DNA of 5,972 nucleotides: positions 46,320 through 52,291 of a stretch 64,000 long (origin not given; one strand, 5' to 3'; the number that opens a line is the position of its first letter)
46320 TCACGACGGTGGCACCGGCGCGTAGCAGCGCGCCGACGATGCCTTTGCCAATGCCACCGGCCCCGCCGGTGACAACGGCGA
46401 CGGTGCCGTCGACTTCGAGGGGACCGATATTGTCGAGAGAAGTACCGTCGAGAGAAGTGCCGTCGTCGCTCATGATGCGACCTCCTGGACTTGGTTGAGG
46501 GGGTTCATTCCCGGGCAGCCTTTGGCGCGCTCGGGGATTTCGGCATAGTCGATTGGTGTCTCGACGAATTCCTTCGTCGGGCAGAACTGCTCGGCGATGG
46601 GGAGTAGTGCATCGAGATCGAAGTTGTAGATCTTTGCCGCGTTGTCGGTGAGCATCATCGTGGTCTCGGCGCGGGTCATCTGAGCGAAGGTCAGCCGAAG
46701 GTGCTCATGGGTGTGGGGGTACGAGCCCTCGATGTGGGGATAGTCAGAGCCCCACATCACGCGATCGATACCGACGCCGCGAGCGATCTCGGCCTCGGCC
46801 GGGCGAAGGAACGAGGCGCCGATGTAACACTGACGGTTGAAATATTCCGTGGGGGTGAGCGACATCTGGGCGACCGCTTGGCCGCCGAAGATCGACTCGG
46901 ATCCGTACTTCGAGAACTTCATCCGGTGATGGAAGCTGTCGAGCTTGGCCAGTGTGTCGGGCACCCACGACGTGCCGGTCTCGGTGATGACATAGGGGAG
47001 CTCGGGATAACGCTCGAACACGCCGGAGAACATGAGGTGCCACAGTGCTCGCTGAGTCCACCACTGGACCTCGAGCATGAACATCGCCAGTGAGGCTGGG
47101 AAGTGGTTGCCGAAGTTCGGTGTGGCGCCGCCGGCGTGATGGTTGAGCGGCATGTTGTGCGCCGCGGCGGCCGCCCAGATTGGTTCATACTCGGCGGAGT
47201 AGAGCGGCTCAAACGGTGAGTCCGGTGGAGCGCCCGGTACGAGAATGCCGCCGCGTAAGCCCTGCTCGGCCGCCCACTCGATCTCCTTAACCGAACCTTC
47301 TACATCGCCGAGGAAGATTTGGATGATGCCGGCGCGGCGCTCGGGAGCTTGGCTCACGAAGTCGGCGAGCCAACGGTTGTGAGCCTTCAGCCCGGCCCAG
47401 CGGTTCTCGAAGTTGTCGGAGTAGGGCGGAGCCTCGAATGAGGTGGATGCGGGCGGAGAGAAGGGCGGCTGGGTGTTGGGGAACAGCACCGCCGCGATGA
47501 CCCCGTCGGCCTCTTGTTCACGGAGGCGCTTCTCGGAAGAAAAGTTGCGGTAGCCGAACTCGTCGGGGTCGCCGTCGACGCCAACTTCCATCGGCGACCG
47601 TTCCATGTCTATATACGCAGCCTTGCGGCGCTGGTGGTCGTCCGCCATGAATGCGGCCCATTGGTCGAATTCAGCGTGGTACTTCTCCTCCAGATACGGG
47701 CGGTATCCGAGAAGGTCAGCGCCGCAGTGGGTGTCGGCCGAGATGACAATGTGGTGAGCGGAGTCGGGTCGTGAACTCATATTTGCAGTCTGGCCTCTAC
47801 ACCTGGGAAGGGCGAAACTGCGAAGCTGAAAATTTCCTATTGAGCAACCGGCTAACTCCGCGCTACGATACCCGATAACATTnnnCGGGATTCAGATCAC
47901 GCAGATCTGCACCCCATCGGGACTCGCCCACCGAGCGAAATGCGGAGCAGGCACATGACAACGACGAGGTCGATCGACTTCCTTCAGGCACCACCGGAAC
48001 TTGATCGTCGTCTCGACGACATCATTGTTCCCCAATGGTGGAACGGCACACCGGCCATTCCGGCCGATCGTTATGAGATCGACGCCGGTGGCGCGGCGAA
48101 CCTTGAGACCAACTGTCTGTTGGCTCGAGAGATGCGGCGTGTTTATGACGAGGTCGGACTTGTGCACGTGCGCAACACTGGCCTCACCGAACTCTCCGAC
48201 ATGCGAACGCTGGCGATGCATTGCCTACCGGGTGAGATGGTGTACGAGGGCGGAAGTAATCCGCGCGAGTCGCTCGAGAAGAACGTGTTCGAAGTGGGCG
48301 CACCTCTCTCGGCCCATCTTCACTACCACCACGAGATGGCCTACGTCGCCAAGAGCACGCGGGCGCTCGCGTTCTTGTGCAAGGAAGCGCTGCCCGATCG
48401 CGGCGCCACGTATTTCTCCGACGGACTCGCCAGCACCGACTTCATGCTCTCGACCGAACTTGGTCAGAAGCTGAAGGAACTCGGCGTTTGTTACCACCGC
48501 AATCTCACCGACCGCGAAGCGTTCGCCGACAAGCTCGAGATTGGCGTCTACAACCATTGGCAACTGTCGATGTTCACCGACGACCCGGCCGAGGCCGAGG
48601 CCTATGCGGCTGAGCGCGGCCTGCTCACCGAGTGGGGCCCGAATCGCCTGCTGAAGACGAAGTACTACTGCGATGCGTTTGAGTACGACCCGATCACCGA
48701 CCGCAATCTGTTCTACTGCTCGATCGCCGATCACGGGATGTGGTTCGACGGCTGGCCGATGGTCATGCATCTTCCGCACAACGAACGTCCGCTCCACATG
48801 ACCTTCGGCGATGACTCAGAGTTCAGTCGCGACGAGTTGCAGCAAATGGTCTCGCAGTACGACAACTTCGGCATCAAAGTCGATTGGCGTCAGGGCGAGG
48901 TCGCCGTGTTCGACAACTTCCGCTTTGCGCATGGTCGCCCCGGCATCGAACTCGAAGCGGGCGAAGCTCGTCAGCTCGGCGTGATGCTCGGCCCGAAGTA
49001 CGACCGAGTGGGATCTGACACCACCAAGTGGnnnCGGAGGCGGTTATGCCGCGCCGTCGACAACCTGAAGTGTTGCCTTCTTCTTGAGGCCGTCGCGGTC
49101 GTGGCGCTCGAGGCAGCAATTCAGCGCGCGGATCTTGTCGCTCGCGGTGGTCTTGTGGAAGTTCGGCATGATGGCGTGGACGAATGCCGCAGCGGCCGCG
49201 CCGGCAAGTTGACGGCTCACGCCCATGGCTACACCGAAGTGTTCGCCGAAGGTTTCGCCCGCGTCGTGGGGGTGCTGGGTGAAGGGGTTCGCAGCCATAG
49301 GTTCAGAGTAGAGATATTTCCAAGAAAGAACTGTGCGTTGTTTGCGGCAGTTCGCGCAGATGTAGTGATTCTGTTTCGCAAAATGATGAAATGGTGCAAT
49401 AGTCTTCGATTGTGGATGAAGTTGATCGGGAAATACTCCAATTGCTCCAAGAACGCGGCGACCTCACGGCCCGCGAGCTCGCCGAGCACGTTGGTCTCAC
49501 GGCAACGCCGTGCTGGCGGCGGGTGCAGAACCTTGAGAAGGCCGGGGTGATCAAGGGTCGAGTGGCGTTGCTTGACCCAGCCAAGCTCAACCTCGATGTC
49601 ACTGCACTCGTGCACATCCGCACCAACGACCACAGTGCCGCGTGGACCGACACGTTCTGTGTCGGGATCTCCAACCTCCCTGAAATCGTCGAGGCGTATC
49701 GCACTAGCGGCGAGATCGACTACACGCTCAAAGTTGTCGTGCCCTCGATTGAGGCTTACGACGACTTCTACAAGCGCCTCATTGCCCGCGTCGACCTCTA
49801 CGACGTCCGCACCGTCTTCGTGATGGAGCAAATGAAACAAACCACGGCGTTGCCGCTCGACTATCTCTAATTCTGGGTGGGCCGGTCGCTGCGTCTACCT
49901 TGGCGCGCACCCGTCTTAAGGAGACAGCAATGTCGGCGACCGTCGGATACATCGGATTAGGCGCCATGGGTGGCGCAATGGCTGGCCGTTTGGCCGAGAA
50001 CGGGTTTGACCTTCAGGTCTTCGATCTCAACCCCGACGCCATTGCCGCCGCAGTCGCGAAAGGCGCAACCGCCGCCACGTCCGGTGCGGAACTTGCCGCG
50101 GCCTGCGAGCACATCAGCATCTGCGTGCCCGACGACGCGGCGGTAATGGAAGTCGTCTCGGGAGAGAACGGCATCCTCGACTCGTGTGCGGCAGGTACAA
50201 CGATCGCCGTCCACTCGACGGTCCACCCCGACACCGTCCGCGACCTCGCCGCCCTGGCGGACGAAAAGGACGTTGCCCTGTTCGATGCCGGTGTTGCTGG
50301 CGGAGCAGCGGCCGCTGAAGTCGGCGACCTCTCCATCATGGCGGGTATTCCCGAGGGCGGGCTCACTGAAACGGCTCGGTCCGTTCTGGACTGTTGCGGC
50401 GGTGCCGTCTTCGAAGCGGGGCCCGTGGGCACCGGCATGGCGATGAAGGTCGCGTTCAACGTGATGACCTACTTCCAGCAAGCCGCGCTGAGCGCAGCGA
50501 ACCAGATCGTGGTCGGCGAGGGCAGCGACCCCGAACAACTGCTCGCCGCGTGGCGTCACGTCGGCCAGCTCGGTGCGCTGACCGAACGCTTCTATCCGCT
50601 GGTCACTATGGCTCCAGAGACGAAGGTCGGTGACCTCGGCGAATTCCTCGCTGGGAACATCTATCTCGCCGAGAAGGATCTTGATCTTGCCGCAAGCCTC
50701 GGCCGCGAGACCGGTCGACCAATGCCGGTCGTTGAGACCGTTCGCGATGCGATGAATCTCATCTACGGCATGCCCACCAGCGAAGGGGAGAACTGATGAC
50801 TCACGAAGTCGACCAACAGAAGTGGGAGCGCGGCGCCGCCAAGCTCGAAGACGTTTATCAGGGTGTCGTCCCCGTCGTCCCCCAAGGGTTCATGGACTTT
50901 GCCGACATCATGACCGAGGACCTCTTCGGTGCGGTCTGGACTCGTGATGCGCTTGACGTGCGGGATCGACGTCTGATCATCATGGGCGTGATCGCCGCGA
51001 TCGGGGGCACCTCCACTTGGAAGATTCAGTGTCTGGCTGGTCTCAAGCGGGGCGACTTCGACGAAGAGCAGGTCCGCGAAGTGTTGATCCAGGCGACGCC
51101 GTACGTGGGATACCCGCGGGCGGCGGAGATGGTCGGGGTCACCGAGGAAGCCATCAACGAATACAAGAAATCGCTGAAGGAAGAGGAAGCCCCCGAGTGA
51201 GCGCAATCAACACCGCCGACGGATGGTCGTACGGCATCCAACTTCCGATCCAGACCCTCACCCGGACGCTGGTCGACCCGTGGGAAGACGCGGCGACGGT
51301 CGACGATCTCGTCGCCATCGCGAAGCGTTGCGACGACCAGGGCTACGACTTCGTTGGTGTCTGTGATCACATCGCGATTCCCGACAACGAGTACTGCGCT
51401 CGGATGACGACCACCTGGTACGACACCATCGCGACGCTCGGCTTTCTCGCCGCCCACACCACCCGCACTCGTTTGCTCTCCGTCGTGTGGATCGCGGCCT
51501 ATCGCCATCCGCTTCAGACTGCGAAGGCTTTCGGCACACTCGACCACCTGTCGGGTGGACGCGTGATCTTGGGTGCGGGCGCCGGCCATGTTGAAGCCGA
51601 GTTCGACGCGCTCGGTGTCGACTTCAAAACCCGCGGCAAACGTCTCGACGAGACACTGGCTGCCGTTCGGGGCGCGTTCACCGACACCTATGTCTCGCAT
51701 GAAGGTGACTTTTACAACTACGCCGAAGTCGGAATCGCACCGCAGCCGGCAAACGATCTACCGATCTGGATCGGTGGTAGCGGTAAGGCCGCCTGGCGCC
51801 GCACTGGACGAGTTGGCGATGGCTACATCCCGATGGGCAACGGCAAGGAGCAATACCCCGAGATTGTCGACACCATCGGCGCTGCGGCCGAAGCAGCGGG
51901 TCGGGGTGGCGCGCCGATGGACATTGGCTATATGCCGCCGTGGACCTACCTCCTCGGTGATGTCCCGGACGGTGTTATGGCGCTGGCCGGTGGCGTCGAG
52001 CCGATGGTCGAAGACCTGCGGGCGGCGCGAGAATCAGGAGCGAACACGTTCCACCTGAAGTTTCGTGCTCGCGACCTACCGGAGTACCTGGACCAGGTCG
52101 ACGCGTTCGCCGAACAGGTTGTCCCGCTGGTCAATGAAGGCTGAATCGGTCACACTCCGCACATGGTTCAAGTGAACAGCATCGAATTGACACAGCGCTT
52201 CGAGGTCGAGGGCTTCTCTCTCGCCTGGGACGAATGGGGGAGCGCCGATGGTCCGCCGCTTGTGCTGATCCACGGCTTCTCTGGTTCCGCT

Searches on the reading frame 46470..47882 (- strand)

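Call 86: search_protein_families(library=pfam, proteins=[window:46470-47882:-], max_evalue=0.001)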
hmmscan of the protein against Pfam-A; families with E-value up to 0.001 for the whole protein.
window:46470-47882:- (470 aa): 1 family
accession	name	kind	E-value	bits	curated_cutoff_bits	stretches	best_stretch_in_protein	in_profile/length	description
PF04909.20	Amidohydro_2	-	1.5e-31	110.7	26.4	1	121-421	17-289/289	Amidohydrolase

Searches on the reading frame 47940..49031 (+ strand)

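Call 86: search_protein_families(library=pfam, proteins=[window:47940-49031:+], max_evalue=0.001)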
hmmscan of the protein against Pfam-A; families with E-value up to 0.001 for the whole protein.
window:47940-49031:+ (364 aa): 1 family
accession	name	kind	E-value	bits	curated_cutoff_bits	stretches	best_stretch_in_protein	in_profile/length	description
PF02668.22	TauD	-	1.9e-14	54.6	27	1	61-336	23-255/267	Taurine catabolism dioxygenase TauD, TfdA family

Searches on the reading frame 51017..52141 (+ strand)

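Call 86: search_protein_families(library=pfam, proteins=[window:51017-52141:+], max_evalue=0.001)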
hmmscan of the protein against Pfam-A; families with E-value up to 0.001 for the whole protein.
window:51017-52141:+ (375 aa): 1 family
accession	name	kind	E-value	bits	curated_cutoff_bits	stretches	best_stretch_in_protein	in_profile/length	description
PF00296.26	Bac_luciferase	-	7.2e-50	170.6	27.9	1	82-305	7-224/314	Luciferase-like monooxygenase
